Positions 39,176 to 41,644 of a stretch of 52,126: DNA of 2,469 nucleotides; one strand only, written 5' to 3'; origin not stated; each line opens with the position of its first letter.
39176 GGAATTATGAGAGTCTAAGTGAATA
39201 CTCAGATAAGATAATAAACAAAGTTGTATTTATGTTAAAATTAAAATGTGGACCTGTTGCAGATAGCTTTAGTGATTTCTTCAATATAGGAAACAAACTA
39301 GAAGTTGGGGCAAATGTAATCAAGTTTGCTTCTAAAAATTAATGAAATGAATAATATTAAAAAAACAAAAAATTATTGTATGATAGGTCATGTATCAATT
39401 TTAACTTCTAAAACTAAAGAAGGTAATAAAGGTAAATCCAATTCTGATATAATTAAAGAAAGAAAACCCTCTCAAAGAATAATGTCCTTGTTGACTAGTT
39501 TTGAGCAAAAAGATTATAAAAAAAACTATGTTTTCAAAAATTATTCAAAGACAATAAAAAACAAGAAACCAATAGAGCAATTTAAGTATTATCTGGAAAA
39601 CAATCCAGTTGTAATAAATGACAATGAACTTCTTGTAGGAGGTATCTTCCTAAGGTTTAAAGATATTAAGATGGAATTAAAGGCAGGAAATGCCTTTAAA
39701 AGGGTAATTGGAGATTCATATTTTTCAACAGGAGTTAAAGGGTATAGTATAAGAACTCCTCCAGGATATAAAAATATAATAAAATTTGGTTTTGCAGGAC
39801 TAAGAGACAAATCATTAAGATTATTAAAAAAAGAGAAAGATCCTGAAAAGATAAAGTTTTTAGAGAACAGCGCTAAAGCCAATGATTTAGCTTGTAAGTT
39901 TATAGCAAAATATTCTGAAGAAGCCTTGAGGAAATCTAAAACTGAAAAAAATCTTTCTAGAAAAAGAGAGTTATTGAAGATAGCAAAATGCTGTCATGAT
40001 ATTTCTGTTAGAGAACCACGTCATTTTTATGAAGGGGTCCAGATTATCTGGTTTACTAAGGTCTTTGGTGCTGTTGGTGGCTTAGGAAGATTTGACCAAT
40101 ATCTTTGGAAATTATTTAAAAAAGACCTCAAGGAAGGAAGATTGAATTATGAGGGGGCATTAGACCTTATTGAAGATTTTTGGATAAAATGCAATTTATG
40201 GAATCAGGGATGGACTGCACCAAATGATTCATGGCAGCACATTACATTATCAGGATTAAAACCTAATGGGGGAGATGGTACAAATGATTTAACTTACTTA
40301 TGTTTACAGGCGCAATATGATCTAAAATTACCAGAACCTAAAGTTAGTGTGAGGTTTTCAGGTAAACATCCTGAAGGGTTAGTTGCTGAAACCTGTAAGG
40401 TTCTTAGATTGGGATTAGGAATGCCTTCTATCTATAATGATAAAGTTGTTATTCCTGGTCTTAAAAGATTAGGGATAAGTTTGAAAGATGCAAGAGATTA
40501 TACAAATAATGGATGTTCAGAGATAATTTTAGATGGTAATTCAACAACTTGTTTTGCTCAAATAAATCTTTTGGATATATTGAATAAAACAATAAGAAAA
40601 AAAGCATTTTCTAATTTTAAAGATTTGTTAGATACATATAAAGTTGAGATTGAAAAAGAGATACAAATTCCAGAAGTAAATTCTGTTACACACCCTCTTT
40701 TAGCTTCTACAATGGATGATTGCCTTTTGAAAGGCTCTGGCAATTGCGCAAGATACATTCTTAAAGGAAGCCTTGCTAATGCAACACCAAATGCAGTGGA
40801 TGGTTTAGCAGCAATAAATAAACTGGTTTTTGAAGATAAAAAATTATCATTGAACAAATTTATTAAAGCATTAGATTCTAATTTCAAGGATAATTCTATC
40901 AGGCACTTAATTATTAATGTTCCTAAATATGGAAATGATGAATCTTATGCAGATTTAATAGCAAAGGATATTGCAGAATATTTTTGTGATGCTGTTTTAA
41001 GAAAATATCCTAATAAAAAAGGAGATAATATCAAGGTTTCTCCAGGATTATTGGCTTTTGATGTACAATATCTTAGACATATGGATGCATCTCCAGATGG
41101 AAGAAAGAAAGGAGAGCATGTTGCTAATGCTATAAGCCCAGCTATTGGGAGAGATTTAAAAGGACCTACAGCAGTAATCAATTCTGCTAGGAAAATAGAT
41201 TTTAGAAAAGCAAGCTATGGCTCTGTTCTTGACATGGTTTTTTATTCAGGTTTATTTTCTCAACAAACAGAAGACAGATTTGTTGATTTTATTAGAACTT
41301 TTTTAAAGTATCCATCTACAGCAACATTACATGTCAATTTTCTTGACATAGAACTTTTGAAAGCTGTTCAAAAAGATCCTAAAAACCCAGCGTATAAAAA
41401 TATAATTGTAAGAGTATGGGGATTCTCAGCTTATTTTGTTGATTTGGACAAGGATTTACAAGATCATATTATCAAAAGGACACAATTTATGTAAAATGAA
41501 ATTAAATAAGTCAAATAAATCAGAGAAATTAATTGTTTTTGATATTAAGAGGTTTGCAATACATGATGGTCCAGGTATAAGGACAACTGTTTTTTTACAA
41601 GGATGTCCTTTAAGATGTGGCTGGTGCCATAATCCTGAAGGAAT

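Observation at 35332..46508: Candidate undescribed pathway: RuBisCO-like protein, kinase, DUF89 phosphatase and glycyl radical eliminase coupled to a flippase and a CDP-alcohol transfer module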

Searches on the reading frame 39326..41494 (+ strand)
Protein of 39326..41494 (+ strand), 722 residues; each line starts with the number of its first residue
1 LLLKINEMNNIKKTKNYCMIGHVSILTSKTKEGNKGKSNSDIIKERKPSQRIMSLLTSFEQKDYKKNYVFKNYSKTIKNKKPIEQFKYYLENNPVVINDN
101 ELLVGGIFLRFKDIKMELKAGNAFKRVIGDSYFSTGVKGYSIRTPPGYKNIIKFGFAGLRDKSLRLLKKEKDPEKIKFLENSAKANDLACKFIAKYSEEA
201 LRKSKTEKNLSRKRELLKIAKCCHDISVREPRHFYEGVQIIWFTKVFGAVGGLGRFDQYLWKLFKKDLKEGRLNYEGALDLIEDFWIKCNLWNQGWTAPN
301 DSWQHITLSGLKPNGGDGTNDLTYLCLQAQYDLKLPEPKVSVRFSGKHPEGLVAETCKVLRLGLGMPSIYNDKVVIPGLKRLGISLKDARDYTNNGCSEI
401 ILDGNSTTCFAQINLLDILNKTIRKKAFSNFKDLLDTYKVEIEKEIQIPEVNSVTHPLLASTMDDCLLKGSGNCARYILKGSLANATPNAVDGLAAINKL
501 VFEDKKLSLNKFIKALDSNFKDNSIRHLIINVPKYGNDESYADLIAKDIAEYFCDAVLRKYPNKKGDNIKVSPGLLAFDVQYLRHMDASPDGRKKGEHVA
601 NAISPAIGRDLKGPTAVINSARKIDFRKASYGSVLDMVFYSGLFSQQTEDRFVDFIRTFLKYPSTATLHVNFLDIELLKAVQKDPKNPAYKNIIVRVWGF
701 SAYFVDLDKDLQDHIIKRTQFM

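Call 3: search_protein_families(library=pfam, proteins=[window:39326-41494:+], max_evalue=0.01)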
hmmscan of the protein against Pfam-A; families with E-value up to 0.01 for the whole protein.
window:39326-41494:+ (722 aa): 2 families
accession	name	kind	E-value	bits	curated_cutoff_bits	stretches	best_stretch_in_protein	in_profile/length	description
PF02901.20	PFL-like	-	4e-99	333.4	24.3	1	143-572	159-636/647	Pyruvate formate lyase-like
PF01228.26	Gly_radical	-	4.7e-13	50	22.2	1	600-705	2-106/106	Glycine radical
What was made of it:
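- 39347..41494 (+): Orphan glycyl radical enzyme of the PFL2/1,2-eliminase type. PF02901 at 333 bits plus PF01228 (call 3).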

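Call 4: search_protein_families(library=ncbifam, proteins=[window:39326-41494:+], max_evalue=0.01)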
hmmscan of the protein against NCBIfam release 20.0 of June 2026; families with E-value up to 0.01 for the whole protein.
window:39326-41494:+ (722 aa): 11 families
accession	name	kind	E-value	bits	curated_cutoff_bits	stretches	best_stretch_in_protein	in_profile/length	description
TIGR01774.1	PFL2-3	subfamily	5.1e-106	355.7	678.2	1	154-721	168-784/786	formate C-acetyltransferase/glycerol dehydratase family glycyl radical enzyme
NF048011.1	SfplDhtHpsGDes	equivalog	8.9e-89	298.8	1000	2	490-720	588-818/821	(2S)-3-sulfopropanediol dehydratase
NF007437.0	PRK09983.1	equivalog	2.4e-88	297.1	1109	1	148-720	161-762/765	formate C-acetyltransferase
NF043068.1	glycl_HYPD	equivalog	1.2e-86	291.5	1100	1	170-720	184-781/784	trans-4-hydroxy-L-proline dehydratase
NF048009.1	SfplDhtHpfGKleb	equivalog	8.4e-80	268.9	1000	2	457-720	551-821/824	(2S)-3-sulfopropanediol dehydratase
TIGR04394.1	choline_CutC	equivalog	1.4e-79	268.6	1050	2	487-720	555-785/789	choline trimethylamine-lyase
NF033718.1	indole_decarb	equivalog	4.6e-66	223.6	1100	2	168-520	246-644/868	indoleacetate decarboxylase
NF033715.1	glycyl_HPDL_Lrg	equivalog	6.8e-50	169.8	1150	3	191-413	284-518/901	4-hydroxyphenylacetate decarboxylase large subunit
TIGR01255.1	pyr_form_ly_1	equivalog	5e-19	68.2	994.2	1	531-719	547-739/744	formate C-acetyltransferase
NF038360.1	rad_fix_GrcA3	exception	5.8e-06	26.3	158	1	651-719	8-73/78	autonomous glycyl radical cofactor GrcA3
NF008341.1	PRK11127.1-1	equivalog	0.00044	20.2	145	1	670-719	28-75/80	autonomous glycyl radical cofactor GrcA2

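Call 18: find_homologous_proteins(query=window:39326-41494:+, max_evalue=1e-30)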
Query window:39326-41494:+ (722 aa): 84 proteins with E <= 1e-30 among 8000 candidates.
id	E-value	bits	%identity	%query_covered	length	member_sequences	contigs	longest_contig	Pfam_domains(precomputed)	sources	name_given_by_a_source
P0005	0.0e+0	1636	100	99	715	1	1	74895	PF02901.21,PF01228.27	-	-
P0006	3.6e-81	292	33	80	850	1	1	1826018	PF02901.21,PF01228.27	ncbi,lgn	-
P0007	7.3e-79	284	32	80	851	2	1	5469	PF02901.21,PF01228.27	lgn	-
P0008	7.6e-79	284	31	87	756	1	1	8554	PF02901.21,PF01228.27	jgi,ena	-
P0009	4.7e-78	281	33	76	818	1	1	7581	PF02901.21,PF01228.27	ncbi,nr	ncbi:MAG: hypothetical protein HYY04_13450 [Chloroflexi bacterium]|nr:hypothetical protein [Chlorofl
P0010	1.6e-77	280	32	84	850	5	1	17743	PF02901.21,PF01228.27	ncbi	-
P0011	4.6e-77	278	32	80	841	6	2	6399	PF02901.21,PF01228.27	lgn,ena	-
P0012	2.2e-76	276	31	84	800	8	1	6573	PF02901.21,PF01228.27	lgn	-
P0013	2.5e-76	276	30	88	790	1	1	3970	PF02901.21,PF01228.27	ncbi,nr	ncbi:MAG: hypothetical protein MUP21_10105 [Dehalococcoidia bacterium]|nr:hypothetical protein [Deha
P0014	8.0e-76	274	30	93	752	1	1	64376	PF02901.21,PF01228.27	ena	-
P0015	1.4e-74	270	30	79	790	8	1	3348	PF02901.21,PF01228.27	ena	-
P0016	2.5e-74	269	33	80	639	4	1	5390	PF02901.21,PF01228.27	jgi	-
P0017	3.0e-74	269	30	80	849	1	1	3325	PF02901.21,PF01228.27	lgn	-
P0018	4.8e-74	268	32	86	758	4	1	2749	PF02901.21,PF01228.27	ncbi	ncbi:MAG: pyruvate formate lyase family protein, partial [Candidatus Helarchaeota archaeon]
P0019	2.6e-73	266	29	88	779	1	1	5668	PF02901.21,PF01228.27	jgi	jgi:formate C-acetyltransferase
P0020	4.3e-73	265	31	87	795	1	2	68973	PF02901.21,PF01228.27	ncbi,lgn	-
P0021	2.0e-72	263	31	80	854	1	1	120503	PF02901.21,PF01228.27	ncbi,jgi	ncbi:MAG: glycyl radical protein [Promethearchaeota archaeon]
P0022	2.5e-72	263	32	85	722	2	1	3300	PF02901.21,PF01228.27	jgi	jgi:pyruvate formate-lyase/glycerol dehydratase family glycyl radical enzyme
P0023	5.8e-72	261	31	87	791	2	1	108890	PF02901.21,PF01228.27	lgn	-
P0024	1.1e-71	260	32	86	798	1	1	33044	PF02901.21,PF01228.27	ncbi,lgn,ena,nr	ncbi:MAG: hypothetical protein HWN66_06260 [Candidatus Helarchaeota archaeon]|nr:hypothetical protei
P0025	4.5e-71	258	31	76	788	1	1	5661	PF02901.21,PF01228.27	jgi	jgi:pyruvate formate-lyase/glycerol dehydratase family glycyl radical enzyme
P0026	2.8e-70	256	30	80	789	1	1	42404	PF02901.21,PF01228.27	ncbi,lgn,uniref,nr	ncbi:formate C-acetyltransferase [Anaerovirgula multivorans]|uniref:Formate C-acetyltransferase n=1 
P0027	1.9e-69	253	32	80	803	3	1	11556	PF02901.21,PF01228.27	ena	-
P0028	9.0e-69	251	30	80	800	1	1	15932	PF02901.21,PF01228.27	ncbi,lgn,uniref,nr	ncbi:formate C-acetyltransferase/glycerol dehydratase family glycyl radical enzyme [Oscillibacter sp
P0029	1.1e-68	250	28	82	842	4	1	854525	PF02901.21,PF01228.27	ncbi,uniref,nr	ncbi:glycyl radical protein [Vibrio sinensis]|uniref:Glycyl radical protein n=1 Tax=Vibrio sinensis 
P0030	2.9e-68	249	31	77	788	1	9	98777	PF02901.21,PF01228.27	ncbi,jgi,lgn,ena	-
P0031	6.7e-68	248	30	79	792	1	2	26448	PF02901.21,PF01228.27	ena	-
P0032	1.5e-67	247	31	82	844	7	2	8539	PF02901.21,PF01228.27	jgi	-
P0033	3.3e-67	246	31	77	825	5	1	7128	PF02901.21,PF01228.27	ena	-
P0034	9.6e-66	241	30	88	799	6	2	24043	PF02901.21,PF01228.27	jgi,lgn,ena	-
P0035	1.7e-65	240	31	77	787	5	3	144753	PF02901.21,PF01228.27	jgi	jgi:formate C-acetyltransferase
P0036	2.7e-65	239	32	79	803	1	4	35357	PF02901.21,PF01228.27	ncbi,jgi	ncbi:MAG: pyruvate formate lyase family protein [Candidatus Helarchaeota archaeon]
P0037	5.6e-65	238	31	74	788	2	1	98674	PF02901.21,PF01228.27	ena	-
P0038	2.8e-64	236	28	80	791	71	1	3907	PF02901.21,PF01228.27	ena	-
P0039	7.5e-64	234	30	73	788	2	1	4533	PF02901.21,PF01228.27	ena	-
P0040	7.9e-63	231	30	77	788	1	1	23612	PF02901.21,PF01228.27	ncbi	-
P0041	7.9e-63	231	29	83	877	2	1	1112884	PF02901.21,PF01228.27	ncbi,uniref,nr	ncbi:Benzylsuccinate synthase alpha subunit [Pelotomaculum schinkii]|uniref:Benzylsuccinate synthase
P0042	2.0e-62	230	29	80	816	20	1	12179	PF02901.21,PF01228.27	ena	-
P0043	2.0e-62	230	30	80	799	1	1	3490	PF02901.21,PF01228.27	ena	-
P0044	2.5e-62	229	29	79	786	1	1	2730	PF02901.21,PF01228.27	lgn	-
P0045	5.4e-62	228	29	88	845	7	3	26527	PF02901.21,PF01228.27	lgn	-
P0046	5.5e-62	228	30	80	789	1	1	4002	PF02901.21,PF01228.27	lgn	-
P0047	7.9e-62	228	30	76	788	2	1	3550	PF02901.21,PF01228.27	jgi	-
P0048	1.1e-61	227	29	80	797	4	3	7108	PF02901.21,PF01228.27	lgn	-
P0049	1.6e-61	227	31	82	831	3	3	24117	PF02901.21,PF01228.27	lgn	-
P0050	3.3e-61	226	30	80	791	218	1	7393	PF02901.21,PF01228.27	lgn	-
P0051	4.2e-61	225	30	76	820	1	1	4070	PF02901.21,PF01228.27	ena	-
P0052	4.3e-61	225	30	78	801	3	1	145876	PF02901.21,PF01228.27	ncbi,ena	-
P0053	5.5e-61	225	29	80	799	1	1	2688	PF02901.21,PF01228.27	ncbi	-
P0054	8.1e-61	224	29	88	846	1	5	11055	PF02901.21,PF01228.27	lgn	-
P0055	1.0e-60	224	32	75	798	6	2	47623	PF02901.21,PF01228.27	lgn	-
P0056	1.4e-60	224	28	87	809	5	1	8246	PF02901.21,PF01228.27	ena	-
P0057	3.3e-60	222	30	81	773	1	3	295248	PF02901.21,PF01228.27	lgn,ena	-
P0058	4.8e-60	222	30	74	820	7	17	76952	PF02901.21,PF01228.27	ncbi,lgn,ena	-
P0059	1.5e-59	220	28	81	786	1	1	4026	PF02901.21,PF01228.27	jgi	jgi:formate C-acetyltransferase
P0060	5.8e-58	215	28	80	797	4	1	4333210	PF02901.21,PF01228.27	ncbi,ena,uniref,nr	ncbi:choline trimethylamine-lyase [Maridesulfovibrio sp.]|uniref:choline trimethylamine-lyase n=1 Ta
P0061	2.6e-57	213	28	87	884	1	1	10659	PF12833.14,PF02901.21,PF00165.30,PF01228.27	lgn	-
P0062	7.1e-57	211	29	76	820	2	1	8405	PF02901.21,PF01228.27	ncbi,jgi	jgi:pyruvate formate-lyase/glycerol dehydratase family glycyl radical enzyme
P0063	1.5e-56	210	29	80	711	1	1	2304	PF02901.21,PF01228.27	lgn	-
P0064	1.7e-56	210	30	80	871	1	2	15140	PF12833.14,PF02901.21,PF00165.30,PF01228.27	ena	-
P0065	8.2e-55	205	28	83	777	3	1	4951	PF02901.21,PF01228.27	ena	-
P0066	6.0e-54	202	27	93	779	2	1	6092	PF02901.21,PF01228.27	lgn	-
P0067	1.1e-53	201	29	79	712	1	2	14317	PF02901.21,PF01228.27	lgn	-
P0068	6.6e-52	195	31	65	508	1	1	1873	PF02901.21,PF01228.27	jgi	jgi:trans-4-hydroxy-L-proline dehydratase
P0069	7.8e-52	195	29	75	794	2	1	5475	PF02901.21,PF01228.27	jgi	jgi:formate C-acetyltransferase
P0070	1.5e-51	194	29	86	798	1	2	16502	PF02901.21,PF01228.27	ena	-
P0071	1.6e-50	190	29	79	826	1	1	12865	PF02901.21,PF01228.27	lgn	-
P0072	5.2e-50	189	28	79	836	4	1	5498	PF02901.21,PF01228.27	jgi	-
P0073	9.2e-50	188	28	79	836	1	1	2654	PF02901.21,PF01228.27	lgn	-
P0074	4.7e-48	182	28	87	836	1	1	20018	PF02901.21,PF01228.27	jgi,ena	-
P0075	1.4e-45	174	30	72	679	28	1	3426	PF02901.21,PF01228.27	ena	-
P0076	2.3e-41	160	28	79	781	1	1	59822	PF02901.21,PF01228.27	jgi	jgi:pyruvate-formate lyase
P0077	5.2e-41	159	29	70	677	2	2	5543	PF02901.21,PF01228.27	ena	-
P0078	8.5e-41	158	30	65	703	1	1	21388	PF02901.21,PF01228.27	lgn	-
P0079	2.2e-40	157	26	79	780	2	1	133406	PF02901.21,PF01228.27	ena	-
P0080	6.7e-40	155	26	79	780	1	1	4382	PF02901.21,PF01228.27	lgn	-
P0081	2.8e-39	153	25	79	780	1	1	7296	PF02901.21,PF01228.27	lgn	-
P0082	4.9e-37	146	30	39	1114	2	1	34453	PF02901.21,PF04055.28,PF13353.12,PF01228.27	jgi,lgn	jgi:formate C-acetyltransferase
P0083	6.8e-37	145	25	80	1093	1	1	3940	PF02901.21,PF04055.28,PF13353.12,PF01228.27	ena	-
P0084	1.0e-35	141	25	79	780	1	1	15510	PF02901.21,PF01228.27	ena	-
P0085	1.2e-35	141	27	35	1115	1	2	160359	PF02901.21,PF04055.28,PF13353.12,PF01228.27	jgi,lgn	jgi:formate C-acetyltransferase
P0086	1.3e-34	138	26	80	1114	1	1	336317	PF02901.21,PF04055.28,PF13353.12,PF01228.27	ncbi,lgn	-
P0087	4.4e-33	133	26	35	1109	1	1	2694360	PF02901.21,PF04055.28,PF13353.12,PF01228.27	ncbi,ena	-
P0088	8.8e-31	125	23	78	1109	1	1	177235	PF02901.21,PF04055.28,PF13353.12,PF01228.27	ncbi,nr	ncbi:MAG: pyruvate formate lyase family protein [Thermodesulfobacteriota bacterium]|nr:pyruvate form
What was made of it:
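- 39347..41494 (+): No homologue exceeds 33% identity (call 18).
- The GRE has no relative above 33% identity anywhere (call 18), so no co-evolution with the RLP can be shown. The GRE is unique to this contig (call 18).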

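Call 24: search_solved_structures(query=P0005, max_evalue=1e-10, show_alignments=0)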
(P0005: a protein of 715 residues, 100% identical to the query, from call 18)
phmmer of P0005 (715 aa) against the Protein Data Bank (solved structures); distinct sequences matched with E-value up to 1e-10: 31.
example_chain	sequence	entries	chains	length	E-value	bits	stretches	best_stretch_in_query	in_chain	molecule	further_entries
1r8w_A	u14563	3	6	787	1.1e-79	271.9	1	122-714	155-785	glycerol dehydratase | B12-independent glycerol dehydratase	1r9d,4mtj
9rco_A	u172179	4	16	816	2.5e-74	254.1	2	125-392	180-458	Glycyl radical protein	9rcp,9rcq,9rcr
5ymr_B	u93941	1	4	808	8.5e-72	245.8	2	134-400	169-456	Formate acetyltransferase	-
8yjo_A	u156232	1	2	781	1.8e-71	244.7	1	178-713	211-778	Probable dehydratase PflD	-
9f3w_A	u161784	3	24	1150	3.5e-71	243.8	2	450-712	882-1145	Choline trimethylamine-lyase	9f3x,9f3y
8id0_A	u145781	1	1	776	1.2e-69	238.7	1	187-713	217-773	formate C-acetyltransferase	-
5i2a_A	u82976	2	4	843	4.2e-68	233.6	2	125-513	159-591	Diol-dehydratase | Diol dehydratase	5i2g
2f3o_A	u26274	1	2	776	3.4e-67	230.6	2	129-409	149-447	pyruvate formate-lyase 2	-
5a0z_A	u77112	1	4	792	2.2e-66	227.9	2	450-712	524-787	CHOLINE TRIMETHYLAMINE LYASE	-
5a0u_A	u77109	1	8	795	2.2e-66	227.9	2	450-712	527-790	CHOLINE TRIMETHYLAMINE LYASE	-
6vxc_A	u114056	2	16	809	5.3e-66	226.6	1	169-713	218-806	Trans-4-hydroxy-L-proline dehydratase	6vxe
7kq3_A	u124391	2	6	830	1.5e-64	221.8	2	483-712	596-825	Isethionate sulfite-lyase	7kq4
7vua_A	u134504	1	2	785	1.2e-63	218.8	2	465-712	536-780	HplG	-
6lon_B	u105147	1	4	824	2.9e-63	217.6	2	445-713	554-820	PFL2/glycerol dehydratase family glycyl radical enzyme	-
8iof_A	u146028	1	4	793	4.6e-63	216.9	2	130-408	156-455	Benzylsuccinate synthase alpha subunit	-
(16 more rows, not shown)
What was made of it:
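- The best solved match is glycerol dehydratase (call 24).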
